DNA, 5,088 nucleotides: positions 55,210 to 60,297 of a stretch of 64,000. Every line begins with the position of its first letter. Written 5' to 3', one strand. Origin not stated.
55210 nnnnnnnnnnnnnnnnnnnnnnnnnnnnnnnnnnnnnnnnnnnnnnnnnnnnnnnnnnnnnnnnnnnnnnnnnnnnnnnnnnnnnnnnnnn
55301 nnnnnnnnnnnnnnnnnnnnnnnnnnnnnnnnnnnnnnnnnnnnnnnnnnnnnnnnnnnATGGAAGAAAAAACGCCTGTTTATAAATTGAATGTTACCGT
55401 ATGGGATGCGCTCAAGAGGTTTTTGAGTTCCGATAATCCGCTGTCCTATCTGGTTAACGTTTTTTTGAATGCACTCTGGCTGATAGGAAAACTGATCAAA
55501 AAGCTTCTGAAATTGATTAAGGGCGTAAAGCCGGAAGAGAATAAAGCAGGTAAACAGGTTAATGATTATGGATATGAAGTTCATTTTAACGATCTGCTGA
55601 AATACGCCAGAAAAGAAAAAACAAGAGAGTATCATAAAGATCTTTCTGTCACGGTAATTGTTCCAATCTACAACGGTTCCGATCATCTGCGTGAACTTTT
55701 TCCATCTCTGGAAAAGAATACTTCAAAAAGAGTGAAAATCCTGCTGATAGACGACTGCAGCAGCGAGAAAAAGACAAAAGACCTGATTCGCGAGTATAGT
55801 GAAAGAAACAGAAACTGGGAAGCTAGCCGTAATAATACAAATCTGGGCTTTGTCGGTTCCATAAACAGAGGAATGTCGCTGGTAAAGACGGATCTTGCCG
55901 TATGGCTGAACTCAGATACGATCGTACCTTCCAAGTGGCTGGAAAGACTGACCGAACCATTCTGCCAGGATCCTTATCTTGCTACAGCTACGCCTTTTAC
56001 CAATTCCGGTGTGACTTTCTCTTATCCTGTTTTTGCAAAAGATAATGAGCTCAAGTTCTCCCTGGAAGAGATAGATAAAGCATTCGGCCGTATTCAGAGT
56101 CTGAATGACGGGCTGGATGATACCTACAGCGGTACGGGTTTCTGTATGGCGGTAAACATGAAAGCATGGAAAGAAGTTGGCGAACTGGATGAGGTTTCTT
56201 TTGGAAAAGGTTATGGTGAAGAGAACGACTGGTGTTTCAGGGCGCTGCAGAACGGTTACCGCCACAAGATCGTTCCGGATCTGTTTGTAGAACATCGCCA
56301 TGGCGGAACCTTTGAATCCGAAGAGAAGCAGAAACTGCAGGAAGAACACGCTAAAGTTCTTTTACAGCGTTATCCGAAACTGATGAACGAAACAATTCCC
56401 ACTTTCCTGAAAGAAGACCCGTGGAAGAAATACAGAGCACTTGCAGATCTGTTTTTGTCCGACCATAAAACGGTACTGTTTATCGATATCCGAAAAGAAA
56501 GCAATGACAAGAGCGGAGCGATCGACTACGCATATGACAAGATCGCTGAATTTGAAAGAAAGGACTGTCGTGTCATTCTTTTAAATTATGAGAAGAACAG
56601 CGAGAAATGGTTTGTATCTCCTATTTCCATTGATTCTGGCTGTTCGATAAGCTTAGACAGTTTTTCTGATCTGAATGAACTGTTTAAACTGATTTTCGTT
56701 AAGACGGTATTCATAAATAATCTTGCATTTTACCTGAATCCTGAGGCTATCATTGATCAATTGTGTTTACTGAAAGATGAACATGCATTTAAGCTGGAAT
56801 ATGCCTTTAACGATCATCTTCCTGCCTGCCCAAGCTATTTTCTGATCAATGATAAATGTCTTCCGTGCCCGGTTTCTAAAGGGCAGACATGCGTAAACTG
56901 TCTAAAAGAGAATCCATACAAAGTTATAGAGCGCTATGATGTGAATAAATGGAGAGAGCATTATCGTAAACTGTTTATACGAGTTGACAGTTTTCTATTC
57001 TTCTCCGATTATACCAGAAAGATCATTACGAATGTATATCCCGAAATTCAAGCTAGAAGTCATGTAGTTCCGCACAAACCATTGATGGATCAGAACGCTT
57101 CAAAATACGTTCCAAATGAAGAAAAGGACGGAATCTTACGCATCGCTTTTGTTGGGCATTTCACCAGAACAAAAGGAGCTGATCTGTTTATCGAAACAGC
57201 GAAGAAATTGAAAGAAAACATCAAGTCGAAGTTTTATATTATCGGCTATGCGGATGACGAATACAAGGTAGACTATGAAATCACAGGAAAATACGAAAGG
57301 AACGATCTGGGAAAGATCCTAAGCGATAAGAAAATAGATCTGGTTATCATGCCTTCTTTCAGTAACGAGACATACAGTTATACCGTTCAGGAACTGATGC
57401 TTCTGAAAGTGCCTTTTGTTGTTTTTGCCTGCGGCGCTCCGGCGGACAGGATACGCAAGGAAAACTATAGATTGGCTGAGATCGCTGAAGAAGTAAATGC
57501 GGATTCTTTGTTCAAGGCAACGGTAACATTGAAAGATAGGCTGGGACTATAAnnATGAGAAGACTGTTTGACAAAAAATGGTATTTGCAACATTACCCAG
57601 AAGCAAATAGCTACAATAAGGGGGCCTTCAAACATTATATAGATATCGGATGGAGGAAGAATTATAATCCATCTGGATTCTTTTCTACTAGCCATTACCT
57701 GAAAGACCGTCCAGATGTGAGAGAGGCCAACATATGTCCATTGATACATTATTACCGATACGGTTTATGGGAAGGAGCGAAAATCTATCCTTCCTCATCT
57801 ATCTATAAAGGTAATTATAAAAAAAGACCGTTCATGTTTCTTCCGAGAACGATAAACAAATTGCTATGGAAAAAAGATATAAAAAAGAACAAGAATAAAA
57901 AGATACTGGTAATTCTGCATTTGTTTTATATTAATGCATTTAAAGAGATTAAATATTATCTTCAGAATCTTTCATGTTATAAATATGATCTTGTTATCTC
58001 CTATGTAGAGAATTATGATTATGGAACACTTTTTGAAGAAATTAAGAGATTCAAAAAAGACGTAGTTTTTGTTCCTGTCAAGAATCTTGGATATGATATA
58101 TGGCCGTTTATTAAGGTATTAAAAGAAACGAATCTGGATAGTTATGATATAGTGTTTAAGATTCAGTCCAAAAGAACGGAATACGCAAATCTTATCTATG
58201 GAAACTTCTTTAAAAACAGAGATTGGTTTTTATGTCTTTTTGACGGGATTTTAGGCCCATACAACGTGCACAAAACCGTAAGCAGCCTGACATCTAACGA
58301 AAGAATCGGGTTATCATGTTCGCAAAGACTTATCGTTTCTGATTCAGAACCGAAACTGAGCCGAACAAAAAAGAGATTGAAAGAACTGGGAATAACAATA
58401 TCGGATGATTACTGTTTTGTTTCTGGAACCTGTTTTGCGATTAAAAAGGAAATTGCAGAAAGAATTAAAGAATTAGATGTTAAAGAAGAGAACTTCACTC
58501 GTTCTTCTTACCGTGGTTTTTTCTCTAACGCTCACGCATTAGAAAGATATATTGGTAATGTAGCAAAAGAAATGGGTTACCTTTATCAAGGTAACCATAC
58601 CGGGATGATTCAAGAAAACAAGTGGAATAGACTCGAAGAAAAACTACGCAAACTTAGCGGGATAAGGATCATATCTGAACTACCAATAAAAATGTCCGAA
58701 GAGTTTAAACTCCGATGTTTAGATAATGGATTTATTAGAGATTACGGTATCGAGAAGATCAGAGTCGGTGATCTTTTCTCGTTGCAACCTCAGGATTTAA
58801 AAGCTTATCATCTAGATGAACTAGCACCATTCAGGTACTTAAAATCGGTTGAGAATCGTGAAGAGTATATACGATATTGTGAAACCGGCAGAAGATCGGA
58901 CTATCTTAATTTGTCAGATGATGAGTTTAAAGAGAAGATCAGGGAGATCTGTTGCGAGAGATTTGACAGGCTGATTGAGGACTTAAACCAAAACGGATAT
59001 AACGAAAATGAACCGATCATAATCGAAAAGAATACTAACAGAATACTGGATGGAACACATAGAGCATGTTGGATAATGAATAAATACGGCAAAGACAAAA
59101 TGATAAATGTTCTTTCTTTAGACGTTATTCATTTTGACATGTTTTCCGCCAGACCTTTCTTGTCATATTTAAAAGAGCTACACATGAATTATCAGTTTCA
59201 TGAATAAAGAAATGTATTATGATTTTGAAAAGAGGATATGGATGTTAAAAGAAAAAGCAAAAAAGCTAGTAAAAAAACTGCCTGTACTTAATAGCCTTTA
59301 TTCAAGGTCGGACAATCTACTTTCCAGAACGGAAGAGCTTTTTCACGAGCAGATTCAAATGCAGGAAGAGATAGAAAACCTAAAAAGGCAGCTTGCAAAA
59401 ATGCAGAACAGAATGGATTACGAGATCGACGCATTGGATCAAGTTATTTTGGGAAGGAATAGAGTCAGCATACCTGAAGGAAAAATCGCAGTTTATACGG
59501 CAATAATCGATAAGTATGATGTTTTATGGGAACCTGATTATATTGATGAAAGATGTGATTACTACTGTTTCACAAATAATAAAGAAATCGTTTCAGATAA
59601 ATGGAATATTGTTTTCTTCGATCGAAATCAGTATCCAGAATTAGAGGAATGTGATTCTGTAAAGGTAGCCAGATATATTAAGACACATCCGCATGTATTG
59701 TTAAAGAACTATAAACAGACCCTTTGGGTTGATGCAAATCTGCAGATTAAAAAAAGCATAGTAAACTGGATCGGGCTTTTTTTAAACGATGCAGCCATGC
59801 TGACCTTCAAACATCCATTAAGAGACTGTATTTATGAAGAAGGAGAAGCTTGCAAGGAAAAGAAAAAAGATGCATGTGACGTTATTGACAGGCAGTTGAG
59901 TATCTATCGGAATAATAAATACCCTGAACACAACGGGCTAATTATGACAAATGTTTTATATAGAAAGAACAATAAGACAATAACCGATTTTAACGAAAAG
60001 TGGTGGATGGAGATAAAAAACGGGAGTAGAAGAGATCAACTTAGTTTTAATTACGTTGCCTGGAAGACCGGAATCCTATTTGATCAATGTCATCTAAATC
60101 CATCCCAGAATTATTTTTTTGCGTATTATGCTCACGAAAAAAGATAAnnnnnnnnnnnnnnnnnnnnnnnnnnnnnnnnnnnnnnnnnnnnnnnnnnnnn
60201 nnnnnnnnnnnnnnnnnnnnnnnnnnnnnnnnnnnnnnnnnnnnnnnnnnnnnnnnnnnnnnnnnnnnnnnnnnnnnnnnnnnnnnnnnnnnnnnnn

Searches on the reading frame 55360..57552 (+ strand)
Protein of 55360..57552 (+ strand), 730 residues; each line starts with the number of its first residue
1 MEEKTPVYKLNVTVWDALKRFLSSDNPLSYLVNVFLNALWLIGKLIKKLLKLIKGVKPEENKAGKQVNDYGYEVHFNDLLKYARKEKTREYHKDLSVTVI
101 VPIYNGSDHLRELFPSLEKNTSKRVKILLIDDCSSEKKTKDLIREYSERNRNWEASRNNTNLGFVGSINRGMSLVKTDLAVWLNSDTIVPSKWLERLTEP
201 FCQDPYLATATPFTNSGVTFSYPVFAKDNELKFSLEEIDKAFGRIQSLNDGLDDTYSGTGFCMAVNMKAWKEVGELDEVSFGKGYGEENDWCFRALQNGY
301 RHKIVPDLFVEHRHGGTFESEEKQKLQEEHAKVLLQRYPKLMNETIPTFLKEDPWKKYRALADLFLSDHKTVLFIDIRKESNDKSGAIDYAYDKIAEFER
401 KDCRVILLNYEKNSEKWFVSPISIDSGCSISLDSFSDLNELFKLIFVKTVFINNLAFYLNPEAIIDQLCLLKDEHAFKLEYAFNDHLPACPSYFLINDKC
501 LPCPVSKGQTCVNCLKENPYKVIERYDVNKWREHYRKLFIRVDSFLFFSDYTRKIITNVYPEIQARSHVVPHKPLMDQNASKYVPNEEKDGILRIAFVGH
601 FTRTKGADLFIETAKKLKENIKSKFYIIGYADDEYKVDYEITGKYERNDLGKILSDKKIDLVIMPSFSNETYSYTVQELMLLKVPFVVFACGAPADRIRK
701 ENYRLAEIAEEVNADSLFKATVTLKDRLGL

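Call 9: search_protein_families(library=pfam, proteins=[window:55360-57552:+], max_evalue=0.001)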
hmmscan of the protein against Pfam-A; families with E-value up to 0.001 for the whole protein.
window:55360-57552:+ (730 aa): 5 families
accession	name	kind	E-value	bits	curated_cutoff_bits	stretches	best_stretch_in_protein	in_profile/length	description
PF00535.33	Glycos_transf_2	-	5.6e-23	82.1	23.3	1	98-224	1-127/168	Glycosyl transferase family 2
PF13641.12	Glyco_tranf_2_3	-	1.8e-13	51.5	27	1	97-326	3-225/230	Glycosyltransferase like family 2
PF00534.26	Glycos_transf_1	-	6e-11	42.6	26.4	1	593-702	16-135/172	Glycosyl transferases group 1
PF13692.12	Glyco_trans_1_4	-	6.6e-11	43.1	27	1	594-722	3-137/142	Glycosyl transferases group 1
PF10111.15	Glyco_tranf_2_2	-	0.00064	19.7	27.3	0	98-285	1-190/276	Glycosyltransferase like family 2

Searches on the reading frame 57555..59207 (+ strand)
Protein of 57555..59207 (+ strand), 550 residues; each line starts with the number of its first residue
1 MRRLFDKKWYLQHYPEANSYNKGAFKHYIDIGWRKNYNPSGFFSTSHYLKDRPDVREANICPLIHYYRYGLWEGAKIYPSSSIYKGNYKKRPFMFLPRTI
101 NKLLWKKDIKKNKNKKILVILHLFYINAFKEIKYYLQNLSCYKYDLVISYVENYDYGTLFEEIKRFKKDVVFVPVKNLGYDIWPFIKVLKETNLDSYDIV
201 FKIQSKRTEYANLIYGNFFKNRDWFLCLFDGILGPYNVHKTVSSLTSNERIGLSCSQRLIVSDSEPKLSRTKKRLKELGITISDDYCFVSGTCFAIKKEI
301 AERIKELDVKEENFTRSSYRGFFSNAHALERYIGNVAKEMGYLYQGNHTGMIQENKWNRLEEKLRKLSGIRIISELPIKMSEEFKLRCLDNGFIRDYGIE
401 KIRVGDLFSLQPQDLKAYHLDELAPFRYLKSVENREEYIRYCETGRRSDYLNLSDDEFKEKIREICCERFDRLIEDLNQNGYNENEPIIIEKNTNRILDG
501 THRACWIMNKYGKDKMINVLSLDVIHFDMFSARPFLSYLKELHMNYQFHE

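Call 9: search_protein_families(library=pfam, proteins=[window:57555-59207:+], max_evalue=0.001)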
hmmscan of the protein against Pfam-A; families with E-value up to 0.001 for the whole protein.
window:57555-59207:+ (550 aa): 1 family
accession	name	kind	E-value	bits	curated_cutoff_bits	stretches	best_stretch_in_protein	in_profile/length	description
PF05045.17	RgpF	-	3.7e-17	62.6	25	1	107-342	262-503/503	Rhamnan synthesis protein F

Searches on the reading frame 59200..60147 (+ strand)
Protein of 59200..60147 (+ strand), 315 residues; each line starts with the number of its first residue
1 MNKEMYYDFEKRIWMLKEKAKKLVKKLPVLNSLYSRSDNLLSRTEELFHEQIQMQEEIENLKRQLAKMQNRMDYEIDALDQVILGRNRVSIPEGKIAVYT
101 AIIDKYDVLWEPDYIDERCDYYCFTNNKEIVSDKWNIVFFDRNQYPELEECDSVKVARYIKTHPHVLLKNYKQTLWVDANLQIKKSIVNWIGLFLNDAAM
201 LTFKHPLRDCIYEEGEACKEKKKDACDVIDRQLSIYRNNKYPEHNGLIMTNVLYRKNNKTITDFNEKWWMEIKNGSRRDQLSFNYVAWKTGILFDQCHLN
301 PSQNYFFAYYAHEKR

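Call 9: search_protein_families(library=pfam, proteins=[window:59200-60147:+], max_evalue=0.001)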
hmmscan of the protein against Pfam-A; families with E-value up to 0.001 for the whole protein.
window:59200-60147:+ (315 aa): 1 family
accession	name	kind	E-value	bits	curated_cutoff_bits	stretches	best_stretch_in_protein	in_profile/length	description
PF04765.19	TOD1_MUCI70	-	4.7e-14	52.8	21.4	1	131-290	125-289/314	TOD1/MUCI70, glycosyltransferase-like domain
